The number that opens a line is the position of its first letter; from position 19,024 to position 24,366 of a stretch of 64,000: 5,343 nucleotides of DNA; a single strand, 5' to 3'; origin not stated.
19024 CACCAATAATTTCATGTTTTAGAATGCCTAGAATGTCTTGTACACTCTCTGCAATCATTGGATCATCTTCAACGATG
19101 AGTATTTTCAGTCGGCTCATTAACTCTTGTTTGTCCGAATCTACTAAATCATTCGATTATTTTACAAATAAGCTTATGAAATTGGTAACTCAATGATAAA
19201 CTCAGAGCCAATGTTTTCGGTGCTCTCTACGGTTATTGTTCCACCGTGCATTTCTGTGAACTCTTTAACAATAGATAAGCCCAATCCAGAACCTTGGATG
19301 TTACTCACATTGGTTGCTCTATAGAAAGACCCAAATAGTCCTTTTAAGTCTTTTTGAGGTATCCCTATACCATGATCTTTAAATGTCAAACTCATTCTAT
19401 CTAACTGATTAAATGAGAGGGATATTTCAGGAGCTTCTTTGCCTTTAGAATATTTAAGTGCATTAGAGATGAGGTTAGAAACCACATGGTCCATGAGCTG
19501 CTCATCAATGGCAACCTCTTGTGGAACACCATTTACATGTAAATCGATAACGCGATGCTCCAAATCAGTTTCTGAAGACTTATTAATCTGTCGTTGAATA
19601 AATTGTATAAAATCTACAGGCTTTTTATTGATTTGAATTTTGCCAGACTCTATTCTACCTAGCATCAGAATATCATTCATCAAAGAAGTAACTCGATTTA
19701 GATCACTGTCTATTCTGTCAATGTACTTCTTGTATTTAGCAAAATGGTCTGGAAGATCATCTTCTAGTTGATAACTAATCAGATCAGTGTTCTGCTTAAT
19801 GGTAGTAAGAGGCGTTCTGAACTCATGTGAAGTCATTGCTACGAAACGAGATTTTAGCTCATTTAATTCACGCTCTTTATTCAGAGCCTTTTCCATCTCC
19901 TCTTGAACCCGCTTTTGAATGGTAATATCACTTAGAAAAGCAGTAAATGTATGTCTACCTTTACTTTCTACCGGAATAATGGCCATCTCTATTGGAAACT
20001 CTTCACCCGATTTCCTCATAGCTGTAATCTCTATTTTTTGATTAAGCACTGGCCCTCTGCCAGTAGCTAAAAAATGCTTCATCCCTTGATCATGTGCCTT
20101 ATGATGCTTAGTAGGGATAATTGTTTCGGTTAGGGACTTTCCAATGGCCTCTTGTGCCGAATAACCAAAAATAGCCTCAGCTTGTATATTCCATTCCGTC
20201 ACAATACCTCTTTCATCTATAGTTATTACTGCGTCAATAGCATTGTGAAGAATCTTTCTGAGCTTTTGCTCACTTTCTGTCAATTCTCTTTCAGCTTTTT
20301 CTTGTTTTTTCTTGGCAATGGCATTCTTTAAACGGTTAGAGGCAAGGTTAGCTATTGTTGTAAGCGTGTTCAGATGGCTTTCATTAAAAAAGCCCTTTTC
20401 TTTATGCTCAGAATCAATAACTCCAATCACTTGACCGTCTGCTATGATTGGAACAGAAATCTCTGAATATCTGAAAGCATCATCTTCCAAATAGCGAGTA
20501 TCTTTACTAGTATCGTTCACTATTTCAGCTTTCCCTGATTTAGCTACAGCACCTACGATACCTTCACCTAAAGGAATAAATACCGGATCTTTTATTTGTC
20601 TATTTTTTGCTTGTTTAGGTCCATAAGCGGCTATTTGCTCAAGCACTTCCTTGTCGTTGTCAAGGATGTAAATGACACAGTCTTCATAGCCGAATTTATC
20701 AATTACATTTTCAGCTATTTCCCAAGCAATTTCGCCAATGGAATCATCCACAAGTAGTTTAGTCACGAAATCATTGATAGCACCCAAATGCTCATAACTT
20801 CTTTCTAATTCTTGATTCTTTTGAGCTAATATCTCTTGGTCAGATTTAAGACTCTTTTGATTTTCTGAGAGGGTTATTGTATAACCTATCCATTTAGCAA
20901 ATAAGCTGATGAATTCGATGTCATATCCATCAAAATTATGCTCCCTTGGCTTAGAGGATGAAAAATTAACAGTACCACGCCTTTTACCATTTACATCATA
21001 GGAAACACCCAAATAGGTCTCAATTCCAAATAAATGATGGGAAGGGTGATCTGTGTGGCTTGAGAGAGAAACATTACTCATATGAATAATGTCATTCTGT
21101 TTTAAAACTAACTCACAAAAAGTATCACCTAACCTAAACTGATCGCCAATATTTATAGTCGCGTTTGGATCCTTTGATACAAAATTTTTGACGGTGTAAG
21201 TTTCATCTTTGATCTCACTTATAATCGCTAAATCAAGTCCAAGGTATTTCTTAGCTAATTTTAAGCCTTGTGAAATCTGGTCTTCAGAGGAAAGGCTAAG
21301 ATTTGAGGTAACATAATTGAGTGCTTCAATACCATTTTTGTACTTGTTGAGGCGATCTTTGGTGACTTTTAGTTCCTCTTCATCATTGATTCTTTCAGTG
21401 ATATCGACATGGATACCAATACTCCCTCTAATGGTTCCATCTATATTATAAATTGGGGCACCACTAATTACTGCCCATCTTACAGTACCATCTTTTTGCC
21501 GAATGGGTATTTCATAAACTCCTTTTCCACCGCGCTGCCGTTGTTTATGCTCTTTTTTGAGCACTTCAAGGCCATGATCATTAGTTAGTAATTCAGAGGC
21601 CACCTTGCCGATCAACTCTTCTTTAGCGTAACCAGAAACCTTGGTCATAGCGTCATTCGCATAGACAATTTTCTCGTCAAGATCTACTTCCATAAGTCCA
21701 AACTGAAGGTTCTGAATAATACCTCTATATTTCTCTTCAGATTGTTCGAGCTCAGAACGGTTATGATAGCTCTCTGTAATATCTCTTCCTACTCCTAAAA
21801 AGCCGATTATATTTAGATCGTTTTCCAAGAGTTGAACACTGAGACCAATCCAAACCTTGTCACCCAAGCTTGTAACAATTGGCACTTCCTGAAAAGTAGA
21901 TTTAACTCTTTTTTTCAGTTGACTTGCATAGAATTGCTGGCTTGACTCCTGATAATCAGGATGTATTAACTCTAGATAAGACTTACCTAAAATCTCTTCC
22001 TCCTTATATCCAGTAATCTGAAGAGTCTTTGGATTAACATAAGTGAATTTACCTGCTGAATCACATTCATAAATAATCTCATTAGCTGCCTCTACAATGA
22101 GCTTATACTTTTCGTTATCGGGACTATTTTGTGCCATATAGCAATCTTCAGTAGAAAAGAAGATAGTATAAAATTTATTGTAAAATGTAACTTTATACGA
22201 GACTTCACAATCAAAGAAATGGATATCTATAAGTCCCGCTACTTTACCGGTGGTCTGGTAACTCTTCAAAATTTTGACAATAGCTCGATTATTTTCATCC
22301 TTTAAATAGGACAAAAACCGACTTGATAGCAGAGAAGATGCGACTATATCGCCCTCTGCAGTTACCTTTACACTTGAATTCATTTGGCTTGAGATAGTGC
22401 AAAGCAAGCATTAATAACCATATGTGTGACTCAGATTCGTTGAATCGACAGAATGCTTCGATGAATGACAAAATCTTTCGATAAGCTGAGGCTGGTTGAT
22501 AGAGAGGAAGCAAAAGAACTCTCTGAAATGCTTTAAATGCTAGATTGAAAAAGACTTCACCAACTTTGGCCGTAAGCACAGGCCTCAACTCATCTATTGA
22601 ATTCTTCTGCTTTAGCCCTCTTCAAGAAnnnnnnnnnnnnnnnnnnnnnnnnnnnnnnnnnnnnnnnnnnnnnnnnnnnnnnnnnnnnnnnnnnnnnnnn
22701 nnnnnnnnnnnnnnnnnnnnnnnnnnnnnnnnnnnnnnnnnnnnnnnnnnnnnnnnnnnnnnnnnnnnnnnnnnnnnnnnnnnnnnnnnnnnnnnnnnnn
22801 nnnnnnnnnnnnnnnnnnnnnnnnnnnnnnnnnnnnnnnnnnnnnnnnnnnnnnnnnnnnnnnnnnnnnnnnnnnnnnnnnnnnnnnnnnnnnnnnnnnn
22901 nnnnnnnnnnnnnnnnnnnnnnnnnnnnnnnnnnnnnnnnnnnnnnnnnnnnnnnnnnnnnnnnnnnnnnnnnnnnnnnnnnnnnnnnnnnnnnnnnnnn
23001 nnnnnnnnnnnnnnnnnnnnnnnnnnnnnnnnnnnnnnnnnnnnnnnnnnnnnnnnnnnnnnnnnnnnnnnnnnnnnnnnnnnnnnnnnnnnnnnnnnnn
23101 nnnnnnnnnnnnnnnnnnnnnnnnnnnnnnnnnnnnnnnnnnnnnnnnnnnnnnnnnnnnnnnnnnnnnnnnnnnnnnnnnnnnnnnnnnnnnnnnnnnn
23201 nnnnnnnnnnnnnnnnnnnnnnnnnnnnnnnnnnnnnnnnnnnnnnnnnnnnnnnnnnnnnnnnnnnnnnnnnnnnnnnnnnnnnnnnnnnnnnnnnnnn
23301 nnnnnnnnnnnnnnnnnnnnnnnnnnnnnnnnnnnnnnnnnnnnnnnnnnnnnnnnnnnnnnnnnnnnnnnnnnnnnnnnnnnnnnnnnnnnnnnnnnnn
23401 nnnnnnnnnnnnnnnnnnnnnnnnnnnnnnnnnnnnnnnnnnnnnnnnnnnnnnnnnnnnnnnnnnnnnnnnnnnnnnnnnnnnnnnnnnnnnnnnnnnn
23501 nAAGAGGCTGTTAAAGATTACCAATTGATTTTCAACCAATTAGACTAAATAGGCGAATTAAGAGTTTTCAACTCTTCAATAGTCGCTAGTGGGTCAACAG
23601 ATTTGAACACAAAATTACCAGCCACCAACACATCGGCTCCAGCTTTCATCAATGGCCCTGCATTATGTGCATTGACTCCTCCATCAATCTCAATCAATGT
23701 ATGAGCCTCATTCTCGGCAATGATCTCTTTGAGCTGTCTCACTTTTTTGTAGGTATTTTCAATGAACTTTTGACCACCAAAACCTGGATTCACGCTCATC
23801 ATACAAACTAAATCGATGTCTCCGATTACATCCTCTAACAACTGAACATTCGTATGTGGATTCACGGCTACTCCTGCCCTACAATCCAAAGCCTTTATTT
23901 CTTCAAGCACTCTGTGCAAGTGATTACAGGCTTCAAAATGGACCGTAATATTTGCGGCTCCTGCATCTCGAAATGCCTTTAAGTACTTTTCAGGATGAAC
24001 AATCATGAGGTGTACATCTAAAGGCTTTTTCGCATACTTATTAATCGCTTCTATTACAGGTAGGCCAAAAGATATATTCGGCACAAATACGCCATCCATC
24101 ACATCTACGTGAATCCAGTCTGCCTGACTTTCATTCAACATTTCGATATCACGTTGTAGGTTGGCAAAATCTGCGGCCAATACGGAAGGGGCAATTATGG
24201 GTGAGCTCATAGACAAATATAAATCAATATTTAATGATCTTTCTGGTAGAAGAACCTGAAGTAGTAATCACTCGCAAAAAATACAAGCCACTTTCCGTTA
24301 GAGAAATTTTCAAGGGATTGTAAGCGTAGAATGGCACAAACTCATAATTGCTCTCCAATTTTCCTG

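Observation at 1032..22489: Hidden regulon: 21-bp-period T(C/T)ATCG repeats placed exactly 36 bp before a -7 box at six promoters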

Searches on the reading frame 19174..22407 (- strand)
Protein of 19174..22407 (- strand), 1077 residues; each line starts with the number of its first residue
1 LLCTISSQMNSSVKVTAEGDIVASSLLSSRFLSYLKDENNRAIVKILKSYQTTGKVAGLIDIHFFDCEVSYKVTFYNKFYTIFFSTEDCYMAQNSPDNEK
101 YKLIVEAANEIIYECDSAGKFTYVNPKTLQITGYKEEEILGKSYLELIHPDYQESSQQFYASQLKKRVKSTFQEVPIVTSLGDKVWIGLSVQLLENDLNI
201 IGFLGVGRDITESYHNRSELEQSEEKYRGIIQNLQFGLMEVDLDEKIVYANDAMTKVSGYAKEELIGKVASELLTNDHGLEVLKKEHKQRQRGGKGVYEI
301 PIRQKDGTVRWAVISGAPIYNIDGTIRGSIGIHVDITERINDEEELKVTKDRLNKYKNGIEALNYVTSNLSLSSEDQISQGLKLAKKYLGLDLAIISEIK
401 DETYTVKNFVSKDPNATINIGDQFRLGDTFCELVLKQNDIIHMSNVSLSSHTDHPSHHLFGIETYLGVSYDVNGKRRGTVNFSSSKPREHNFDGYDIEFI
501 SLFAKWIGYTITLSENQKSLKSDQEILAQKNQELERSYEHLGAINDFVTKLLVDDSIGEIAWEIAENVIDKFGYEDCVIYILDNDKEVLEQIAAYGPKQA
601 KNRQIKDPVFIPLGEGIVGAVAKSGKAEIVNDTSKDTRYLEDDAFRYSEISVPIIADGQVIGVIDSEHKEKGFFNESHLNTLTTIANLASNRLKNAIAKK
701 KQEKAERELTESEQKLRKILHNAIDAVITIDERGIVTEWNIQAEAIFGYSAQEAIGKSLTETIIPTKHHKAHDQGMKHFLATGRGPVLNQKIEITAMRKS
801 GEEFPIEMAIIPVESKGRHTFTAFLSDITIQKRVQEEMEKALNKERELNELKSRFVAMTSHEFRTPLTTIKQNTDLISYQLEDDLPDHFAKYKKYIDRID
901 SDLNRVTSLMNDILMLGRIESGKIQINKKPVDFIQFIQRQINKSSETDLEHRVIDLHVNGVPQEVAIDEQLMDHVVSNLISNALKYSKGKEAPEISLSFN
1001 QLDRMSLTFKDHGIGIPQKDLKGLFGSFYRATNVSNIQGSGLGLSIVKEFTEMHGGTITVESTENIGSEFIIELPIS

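Call 9: search_protein_families(library=pfam, proteins=[window:19174-22407:-])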
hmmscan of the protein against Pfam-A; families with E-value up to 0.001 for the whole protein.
window:19174-22407:- (1077 aa): 12 families
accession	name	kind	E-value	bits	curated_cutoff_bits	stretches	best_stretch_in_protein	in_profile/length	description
PF00989.32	PAS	-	6.7e-56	187.6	22.6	3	225-336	1-113/113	PAS fold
PF13426.13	PAS_9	-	9.2e-46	154.8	27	3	725-829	2-102/103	PAS domain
PF08448.16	PAS_4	-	6.6e-32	110.5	23.1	3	233-339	3-108/110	PAS fold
PF02518.31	HATPase_c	-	5.7e-27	94.8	26.4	1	968-1076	2-109/111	Histidine kinase-, DNA gyrase B-, and HSP90-like ATPase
PF08447.18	PAS_3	-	7.8e-25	87.4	25.6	2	247-333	1-89/89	PAS fold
PF13185.12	GAF_2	-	2.7e-24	86.3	28.6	1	556-691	3-133/136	GAF domain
PF01590.32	GAF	-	6.1e-22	79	22.4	2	559-693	4-133/133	GAF domain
PF13188.13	PAS_8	-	1.2e-20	73.1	21.8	3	225-282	1-55/65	PAS domain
PF00512.31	HisKA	-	2.2e-14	53.7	26.9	1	852-922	2-66/66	His Kinase A (phospho-acceptor) domain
PF13492.12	GAF_3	-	7.1e-09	36.6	27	1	556-695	1-129/129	GAF domain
PF24820.1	Diguanyl_cycl_sensor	-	1.1e-08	35.4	28.1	0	724-810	6-93/109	Diguanylate cyclase-like sensor domain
PF14598.12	PAS_11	-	0.00021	21.7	25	0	115-152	8-45/109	PAS domain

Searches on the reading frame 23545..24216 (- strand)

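Call 9: search_protein_families(library=pfam, proteins=[window:23545-24216:-])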
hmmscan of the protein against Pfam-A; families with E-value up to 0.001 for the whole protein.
window:23545-24216:- (223 aa): 1 family
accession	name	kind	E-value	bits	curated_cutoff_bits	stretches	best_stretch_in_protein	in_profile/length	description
PF00834.25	Ribul_P_3_epim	-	3e-75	252.4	21.1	1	8-204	2-198/198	Ribulose-phosphate 3 epimerase family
